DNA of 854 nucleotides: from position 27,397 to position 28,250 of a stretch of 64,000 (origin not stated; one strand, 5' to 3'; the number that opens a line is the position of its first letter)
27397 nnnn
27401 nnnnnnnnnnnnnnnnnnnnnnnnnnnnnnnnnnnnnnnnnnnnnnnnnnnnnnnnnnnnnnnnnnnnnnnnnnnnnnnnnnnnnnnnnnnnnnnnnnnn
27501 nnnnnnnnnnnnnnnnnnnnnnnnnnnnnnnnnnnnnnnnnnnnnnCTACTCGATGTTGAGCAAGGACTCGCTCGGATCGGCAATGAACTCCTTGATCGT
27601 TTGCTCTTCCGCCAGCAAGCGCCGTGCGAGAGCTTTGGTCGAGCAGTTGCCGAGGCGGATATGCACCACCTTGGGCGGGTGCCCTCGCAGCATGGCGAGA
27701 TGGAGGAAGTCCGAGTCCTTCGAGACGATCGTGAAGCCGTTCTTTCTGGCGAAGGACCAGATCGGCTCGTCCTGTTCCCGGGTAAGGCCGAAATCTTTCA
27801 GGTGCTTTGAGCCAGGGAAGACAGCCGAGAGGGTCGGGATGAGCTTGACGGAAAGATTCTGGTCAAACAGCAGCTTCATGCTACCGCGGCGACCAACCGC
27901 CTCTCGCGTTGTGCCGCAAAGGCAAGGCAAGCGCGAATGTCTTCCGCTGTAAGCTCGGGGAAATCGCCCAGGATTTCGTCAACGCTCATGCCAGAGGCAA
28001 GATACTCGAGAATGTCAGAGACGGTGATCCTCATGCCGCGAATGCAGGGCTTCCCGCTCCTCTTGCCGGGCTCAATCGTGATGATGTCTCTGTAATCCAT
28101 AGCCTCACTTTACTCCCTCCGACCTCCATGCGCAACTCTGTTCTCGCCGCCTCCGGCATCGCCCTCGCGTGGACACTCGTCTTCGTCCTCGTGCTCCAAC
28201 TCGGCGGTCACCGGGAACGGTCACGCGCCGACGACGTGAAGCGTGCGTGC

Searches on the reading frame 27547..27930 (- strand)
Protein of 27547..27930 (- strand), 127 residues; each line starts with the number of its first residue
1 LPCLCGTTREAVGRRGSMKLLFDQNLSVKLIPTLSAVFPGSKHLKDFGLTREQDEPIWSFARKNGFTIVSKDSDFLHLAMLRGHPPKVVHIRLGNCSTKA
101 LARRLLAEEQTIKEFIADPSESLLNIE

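Call 64: search_protein_families(library=pfam, proteins=[window:27547-27930:-], max_evalue=0.01)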
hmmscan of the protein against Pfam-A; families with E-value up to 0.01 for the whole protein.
window:27547-27930:- (127 aa): 1 family
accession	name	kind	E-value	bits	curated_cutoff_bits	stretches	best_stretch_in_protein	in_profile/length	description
PF18480.7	DUF5615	-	2.7e-32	111.3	23.8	1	18-125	1-108/110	Domain of unknown function (DUF5615)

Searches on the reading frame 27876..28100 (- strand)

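Call 64: search_protein_families(library=pfam, proteins=[window:27876-28100:-], max_evalue=0.01)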
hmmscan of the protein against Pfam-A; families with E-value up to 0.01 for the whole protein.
window:27876-28100:- (74 aa): 1 family
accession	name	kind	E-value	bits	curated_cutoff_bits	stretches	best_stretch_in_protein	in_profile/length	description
PF04255.20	DUF433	-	8.6e-28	96.4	23.6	1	7-62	1-56/56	Protein of unknown function (DUF433)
